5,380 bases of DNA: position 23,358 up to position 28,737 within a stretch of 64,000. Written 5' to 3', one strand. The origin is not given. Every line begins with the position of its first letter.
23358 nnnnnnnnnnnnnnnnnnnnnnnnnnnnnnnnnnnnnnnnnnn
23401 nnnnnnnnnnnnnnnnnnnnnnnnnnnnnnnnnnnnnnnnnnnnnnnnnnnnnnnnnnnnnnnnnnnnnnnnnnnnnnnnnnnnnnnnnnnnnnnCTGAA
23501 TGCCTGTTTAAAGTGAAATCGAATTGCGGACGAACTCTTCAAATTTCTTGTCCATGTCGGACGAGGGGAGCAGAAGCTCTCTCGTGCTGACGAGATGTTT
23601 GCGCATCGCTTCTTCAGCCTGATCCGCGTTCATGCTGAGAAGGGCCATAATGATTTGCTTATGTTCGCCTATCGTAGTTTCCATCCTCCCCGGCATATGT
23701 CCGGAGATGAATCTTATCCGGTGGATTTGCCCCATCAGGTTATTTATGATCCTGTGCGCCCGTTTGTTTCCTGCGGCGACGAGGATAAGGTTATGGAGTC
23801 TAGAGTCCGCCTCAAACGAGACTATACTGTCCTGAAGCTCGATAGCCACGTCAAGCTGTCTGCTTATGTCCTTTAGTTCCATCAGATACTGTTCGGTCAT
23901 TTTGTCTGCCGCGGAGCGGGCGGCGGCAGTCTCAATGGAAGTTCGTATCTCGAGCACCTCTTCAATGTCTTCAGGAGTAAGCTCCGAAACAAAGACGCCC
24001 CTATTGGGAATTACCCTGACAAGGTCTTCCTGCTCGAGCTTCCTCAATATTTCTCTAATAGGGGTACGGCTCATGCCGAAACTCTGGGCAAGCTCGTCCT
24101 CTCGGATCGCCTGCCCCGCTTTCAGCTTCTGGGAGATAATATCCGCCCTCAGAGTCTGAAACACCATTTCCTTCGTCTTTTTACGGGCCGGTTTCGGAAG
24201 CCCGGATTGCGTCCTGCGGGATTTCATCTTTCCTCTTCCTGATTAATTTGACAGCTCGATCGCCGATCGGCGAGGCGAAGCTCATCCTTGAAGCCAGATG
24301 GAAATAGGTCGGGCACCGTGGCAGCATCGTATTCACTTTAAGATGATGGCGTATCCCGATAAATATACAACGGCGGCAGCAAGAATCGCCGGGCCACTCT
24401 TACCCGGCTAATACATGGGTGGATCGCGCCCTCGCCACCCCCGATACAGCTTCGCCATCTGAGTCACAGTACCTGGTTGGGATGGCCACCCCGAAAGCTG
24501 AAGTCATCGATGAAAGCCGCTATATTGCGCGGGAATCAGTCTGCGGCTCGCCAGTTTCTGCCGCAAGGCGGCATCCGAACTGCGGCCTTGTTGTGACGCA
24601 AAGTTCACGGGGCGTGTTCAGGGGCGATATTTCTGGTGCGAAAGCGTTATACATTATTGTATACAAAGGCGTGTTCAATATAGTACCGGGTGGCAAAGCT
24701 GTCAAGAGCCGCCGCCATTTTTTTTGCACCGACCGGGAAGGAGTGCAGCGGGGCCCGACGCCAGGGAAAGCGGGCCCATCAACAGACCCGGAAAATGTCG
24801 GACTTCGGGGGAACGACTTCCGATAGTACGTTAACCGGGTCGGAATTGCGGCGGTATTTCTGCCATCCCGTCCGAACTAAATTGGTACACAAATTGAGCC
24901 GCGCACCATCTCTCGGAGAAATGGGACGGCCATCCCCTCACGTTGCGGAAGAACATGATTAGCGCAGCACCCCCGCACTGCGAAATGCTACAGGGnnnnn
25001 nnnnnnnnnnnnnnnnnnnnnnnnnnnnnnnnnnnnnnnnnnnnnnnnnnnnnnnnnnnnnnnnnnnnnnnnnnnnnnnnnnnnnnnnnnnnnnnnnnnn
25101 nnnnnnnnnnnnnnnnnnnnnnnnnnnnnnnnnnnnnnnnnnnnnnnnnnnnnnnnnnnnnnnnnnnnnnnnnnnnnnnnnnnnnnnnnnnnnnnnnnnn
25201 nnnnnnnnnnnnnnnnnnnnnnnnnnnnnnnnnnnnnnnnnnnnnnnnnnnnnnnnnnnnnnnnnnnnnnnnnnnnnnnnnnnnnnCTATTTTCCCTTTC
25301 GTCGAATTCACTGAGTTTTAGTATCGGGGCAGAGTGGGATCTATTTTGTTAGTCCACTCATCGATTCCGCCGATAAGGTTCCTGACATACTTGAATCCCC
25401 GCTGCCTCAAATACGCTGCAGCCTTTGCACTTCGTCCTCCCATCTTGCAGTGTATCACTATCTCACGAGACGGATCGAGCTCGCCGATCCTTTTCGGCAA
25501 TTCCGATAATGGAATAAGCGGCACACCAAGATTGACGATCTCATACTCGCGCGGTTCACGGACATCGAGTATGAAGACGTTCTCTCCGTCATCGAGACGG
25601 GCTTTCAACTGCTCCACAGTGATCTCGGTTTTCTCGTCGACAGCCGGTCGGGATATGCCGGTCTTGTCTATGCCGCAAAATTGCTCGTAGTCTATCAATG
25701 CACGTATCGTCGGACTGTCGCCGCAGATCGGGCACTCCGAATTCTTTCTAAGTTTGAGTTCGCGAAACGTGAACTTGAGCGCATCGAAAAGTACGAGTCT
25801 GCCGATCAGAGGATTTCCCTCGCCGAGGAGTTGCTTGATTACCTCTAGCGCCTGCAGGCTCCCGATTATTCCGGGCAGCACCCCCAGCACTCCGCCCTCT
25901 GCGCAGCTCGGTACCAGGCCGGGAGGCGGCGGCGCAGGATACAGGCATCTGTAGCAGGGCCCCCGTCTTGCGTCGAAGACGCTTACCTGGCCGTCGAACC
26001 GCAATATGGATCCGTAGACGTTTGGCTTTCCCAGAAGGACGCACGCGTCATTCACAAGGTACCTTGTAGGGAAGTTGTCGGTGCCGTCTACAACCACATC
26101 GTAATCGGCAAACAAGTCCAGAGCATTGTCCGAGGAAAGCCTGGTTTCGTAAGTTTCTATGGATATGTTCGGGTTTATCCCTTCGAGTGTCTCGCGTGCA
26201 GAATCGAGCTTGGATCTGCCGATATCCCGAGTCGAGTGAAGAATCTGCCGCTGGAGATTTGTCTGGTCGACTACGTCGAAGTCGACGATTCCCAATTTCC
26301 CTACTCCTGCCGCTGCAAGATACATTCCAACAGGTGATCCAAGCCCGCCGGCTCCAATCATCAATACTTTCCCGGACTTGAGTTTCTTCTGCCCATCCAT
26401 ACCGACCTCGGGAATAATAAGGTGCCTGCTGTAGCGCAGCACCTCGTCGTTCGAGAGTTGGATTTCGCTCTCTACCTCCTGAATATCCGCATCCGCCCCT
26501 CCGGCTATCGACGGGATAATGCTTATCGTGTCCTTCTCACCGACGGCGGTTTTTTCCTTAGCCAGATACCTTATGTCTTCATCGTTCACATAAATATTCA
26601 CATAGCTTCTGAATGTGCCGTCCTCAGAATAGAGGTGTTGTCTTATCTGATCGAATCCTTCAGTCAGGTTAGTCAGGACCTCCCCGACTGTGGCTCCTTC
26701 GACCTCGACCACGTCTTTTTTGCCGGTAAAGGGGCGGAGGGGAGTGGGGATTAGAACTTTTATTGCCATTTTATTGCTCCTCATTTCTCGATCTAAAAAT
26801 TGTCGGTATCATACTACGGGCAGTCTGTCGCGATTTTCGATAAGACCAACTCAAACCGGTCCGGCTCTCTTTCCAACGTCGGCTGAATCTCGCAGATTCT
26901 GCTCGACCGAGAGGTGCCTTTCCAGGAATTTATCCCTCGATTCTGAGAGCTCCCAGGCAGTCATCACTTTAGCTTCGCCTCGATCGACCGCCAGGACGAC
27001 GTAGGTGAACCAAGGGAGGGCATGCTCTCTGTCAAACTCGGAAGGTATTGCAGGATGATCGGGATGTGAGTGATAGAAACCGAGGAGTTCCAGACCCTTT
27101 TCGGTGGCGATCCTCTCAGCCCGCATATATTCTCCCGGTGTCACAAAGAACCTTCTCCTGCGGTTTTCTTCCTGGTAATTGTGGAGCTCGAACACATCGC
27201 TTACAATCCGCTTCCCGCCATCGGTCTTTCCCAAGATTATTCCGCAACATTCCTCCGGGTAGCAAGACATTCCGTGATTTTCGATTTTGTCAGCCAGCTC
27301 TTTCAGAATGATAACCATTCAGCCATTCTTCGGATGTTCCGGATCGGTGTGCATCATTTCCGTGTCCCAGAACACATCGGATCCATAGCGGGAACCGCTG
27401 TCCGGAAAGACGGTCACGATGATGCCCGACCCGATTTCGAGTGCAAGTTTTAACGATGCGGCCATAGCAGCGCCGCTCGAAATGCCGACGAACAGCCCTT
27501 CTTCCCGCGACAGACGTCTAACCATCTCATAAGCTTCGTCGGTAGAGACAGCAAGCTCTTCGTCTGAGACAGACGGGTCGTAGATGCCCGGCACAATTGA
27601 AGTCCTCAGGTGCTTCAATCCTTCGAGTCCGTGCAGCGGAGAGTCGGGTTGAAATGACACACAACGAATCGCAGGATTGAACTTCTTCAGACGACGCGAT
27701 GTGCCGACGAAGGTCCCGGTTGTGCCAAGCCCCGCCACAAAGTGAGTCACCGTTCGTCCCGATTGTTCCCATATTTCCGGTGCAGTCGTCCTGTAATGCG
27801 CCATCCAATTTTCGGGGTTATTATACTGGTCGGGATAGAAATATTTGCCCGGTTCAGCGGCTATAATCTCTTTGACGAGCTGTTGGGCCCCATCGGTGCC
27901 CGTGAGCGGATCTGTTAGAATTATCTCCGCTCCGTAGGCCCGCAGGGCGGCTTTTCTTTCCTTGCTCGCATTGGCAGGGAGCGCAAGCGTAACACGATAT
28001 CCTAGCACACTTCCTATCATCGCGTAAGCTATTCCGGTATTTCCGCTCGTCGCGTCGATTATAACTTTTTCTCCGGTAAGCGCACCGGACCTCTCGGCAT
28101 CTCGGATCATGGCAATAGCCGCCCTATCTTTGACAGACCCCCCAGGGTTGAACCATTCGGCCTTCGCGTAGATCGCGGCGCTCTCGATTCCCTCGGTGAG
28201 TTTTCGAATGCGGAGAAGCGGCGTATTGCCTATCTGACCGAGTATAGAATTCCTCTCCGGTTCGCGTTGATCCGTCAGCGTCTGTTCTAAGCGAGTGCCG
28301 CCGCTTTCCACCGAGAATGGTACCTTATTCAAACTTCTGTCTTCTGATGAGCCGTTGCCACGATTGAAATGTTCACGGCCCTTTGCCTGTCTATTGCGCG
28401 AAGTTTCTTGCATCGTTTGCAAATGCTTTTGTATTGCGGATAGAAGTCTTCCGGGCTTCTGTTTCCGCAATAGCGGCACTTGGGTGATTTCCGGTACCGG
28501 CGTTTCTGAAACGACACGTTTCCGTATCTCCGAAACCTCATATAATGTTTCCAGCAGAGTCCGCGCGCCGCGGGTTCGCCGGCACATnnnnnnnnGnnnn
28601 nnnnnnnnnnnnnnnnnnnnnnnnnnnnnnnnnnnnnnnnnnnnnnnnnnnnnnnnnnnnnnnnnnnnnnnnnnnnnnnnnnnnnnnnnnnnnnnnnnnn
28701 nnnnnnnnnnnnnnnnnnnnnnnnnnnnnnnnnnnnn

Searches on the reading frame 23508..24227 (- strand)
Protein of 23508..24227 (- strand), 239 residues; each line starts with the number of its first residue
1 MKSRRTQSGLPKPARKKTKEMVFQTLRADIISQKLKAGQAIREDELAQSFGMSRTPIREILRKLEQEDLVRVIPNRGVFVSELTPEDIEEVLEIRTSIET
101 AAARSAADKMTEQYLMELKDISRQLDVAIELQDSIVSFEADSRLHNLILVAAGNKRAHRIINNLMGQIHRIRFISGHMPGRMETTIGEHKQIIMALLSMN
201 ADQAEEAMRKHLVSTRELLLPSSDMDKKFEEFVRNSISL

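Call 9: search_protein_families(library=pfam, proteins=[window:23508-24227:-])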
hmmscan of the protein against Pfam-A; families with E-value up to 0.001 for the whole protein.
window:23508-24227:- (239 aa): 4 families
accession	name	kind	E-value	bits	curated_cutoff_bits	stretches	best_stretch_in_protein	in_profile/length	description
PF07729.17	FCD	-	6.3e-24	85.2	24.3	1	90-212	1-123/125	FCD domain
PF00392.27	GntR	-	1.2e-18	66.9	27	1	19-80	2-64/64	Bacterial regulatory proteins, gntR family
PF13412.12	HTH_24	-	0.00032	20.7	21.9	1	45-71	22-48/48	Winged helix-turn-helix DNA-binding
PF07840.17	FadR_C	-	0.00036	20.9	23.6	1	84-215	23-148/164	FadR C-terminal domain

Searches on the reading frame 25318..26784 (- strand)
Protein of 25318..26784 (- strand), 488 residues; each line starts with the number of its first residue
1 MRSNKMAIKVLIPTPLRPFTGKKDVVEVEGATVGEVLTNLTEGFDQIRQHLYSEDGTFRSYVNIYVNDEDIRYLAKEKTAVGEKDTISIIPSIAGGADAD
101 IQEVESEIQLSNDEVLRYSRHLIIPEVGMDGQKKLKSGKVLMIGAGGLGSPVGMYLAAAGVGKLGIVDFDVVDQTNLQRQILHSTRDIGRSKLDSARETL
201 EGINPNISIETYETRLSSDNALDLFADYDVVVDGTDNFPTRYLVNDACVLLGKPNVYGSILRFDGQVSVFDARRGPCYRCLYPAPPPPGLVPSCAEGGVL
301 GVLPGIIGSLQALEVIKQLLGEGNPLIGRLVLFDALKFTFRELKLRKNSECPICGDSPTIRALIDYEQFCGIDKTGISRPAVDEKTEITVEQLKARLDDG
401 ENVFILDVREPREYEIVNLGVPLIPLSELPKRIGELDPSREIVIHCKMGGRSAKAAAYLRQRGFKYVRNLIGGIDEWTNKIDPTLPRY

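Call 9: search_protein_families(library=pfam, proteins=[window:25318-26784:-])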
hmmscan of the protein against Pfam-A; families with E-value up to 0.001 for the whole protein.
window:25318-26784:- (488 aa): 3 families
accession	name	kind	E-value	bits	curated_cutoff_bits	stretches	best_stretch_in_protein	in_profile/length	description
PF00899.27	ThiF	-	4.8e-85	284.9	28.1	1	118-352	1-237/238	ThiF family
PF00581.25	Rhodanese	-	1.3e-16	61.3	22.2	1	389-479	1-101/102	Rhodanese-like domain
PF02597.26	ThiS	-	2.7e-12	47.5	22.5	1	10-96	1-76/76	ThiS family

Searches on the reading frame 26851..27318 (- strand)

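Call 6: search_protein_families(library=pfam, proteins=[window:26851-27318:-])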
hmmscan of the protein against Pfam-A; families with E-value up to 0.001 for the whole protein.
window:26851-27318:- (155 aa): 2 families
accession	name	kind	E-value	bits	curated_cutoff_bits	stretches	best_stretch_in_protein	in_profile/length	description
PF14464.11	Prok-JAB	-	5.6e-24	84.7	25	1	6-124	2-113/114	Prokaryotic homologs of the JAB domain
PF01398.27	JAB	-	2.7e-09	37.3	22.5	1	6-96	10-104/117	JAB1/Mov34/MPN/PAD-1 ubiquitin protease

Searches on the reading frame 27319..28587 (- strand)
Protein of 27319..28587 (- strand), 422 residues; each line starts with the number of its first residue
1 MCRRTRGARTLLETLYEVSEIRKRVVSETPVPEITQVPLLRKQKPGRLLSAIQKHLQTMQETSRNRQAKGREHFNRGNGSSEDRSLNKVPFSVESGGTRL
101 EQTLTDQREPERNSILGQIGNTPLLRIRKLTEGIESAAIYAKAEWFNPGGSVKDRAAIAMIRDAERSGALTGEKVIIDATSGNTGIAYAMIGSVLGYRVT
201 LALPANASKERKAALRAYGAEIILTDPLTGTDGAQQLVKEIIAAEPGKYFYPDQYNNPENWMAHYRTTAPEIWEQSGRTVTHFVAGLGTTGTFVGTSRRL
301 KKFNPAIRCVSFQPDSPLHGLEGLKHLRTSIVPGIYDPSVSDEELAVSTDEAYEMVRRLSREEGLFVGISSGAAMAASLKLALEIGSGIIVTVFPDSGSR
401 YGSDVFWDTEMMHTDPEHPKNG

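Call 6: search_protein_families(library=pfam, proteins=[window:27319-28587:-])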
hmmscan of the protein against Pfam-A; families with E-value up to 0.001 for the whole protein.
window:27319-28587:- (422 aa): 1 family
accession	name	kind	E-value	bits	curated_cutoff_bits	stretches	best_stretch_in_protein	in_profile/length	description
PF00291.31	PALP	-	6e-74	249.5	35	1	116-396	2-295/295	Pyridoxal-phosphate dependent enzyme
